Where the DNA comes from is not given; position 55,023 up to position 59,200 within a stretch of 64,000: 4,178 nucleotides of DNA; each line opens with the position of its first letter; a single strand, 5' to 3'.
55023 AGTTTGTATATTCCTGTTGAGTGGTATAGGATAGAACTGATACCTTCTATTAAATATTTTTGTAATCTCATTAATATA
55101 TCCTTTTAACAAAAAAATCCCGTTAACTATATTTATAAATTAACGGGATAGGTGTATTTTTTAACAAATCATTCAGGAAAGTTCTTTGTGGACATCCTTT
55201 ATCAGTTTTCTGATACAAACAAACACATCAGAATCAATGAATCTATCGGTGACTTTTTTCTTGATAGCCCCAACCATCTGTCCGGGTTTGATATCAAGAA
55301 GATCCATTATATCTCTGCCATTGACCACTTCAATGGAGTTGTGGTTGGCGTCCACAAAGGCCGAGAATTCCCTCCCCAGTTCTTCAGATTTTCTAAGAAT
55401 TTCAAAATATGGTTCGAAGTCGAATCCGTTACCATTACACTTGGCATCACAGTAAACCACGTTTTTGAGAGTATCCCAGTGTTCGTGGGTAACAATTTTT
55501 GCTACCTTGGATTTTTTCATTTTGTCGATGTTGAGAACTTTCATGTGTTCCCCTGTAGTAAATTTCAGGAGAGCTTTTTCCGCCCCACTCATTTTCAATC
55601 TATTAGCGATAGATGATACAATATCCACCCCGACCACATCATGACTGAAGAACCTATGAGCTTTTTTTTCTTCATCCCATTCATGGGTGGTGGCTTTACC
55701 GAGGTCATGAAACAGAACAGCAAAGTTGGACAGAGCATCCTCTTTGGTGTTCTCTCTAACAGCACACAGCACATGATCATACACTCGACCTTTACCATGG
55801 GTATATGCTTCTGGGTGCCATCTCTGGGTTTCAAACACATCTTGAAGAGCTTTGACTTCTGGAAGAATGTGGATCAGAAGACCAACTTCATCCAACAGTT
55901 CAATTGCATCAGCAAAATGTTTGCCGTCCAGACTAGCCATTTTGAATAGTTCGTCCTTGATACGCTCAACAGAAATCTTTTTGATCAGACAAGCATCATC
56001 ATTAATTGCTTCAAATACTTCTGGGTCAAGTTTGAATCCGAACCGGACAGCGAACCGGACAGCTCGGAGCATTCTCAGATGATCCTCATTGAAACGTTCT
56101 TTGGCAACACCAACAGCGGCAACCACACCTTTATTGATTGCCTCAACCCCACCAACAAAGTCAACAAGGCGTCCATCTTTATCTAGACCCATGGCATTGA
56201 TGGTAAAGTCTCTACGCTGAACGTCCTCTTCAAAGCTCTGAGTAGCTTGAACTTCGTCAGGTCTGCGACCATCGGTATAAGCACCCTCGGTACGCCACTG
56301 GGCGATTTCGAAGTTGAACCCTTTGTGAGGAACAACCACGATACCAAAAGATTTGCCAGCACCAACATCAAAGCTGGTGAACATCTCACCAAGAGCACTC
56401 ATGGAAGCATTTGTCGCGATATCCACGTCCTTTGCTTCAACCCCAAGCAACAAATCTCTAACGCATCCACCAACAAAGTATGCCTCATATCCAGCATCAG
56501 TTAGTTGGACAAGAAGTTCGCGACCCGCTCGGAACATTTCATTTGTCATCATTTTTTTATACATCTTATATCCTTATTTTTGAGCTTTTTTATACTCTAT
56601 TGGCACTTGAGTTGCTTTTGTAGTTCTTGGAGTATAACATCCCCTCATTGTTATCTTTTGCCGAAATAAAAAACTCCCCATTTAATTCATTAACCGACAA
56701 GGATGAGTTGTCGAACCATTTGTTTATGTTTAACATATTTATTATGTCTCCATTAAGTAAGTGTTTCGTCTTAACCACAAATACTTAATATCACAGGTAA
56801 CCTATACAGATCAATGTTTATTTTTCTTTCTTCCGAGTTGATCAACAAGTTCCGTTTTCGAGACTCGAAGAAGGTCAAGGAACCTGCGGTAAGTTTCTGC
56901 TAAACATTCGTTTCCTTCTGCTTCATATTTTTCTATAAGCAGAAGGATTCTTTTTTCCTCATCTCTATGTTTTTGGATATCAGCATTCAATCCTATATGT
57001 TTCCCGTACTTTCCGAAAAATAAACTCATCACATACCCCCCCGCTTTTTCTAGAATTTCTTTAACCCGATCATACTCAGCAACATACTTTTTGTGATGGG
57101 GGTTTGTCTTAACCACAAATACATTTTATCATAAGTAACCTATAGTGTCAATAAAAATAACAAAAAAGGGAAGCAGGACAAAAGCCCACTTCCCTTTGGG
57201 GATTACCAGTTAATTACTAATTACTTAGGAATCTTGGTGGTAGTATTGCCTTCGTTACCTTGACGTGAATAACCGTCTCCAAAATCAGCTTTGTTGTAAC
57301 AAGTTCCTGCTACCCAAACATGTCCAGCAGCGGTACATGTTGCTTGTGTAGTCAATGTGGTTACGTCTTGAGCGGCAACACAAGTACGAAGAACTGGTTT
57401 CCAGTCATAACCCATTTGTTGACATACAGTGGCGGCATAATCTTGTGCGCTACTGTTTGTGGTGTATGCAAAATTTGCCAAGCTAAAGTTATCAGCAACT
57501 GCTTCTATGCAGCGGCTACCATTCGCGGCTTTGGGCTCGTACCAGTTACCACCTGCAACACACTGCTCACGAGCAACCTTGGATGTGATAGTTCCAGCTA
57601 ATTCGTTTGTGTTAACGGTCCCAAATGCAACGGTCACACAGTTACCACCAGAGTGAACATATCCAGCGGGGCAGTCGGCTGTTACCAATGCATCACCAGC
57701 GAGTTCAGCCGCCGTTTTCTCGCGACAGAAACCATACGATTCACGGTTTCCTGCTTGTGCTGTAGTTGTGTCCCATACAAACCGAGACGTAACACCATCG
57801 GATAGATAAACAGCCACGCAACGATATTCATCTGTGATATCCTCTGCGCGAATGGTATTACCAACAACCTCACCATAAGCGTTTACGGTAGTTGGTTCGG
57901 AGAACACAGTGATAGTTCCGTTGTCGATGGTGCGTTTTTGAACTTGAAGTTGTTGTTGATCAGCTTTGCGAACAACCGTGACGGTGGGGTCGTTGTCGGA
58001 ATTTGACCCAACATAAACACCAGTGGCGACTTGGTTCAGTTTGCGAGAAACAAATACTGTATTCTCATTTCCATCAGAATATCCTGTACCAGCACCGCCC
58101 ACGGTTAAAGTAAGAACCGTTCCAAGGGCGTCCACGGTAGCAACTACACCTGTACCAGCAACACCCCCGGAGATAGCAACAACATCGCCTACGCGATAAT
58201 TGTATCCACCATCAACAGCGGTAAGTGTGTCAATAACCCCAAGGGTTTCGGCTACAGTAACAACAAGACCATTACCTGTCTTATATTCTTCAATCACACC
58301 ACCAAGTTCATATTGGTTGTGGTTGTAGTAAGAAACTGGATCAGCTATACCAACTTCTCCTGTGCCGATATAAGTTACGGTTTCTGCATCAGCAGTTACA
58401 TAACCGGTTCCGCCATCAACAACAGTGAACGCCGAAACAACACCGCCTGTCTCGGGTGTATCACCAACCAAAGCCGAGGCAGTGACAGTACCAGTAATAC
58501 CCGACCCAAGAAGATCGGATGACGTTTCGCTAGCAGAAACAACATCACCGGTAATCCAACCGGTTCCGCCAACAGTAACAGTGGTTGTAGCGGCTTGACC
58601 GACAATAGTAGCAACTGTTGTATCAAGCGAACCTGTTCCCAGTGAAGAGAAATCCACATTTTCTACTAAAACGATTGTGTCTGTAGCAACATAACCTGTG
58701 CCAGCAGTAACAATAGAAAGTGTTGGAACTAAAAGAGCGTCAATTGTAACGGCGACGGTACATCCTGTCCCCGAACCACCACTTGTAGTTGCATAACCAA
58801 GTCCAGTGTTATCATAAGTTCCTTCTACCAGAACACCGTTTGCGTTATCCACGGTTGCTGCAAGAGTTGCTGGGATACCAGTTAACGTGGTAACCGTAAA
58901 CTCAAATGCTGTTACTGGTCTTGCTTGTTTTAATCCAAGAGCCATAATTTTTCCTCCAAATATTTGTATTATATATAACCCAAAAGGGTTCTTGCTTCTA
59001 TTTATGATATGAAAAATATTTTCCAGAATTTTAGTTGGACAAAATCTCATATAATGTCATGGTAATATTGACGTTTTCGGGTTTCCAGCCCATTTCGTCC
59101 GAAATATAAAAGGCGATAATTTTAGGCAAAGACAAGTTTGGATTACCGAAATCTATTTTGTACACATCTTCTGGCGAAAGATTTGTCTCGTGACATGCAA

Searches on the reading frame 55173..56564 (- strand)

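Call 26: search_protein_families(library=phrogs, proteins=[window:55173-56564:-], max_evalue=0.001)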
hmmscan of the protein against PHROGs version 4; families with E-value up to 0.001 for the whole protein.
window:55173-56564:- (463 aa): 4 families
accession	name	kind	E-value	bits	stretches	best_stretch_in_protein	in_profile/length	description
phrog_2244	-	DNA, RNA and nucleotide metabolism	5.7e-69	234.5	1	25-434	2-375/392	tRNA nucleotidyltransferase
phrog_24229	-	DNA, RNA and nucleotide metabolism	1.7e-32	113.8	1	26-214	4-209/245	tRNA nucleotidyltransferase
phrog_1614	-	DNA, RNA and nucleotide metabolism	1.1e-11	45.9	1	6-50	12-59/268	nucleotidyltransferase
phrog_6931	-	unknown function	1.2e-05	25.7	1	267-375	45-153/343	-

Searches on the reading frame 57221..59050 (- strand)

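Call 26: search_protein_families(library=phrogs, proteins=[window:57221-59050:-], max_evalue=0.001)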
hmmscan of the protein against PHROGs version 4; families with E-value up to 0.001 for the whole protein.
window:57221-59050:- (609 aa): 1 family
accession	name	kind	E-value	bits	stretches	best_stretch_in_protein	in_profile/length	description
phrog_6005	-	head and packaging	2e-06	26.6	1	63-232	180-339/1512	virion structural protein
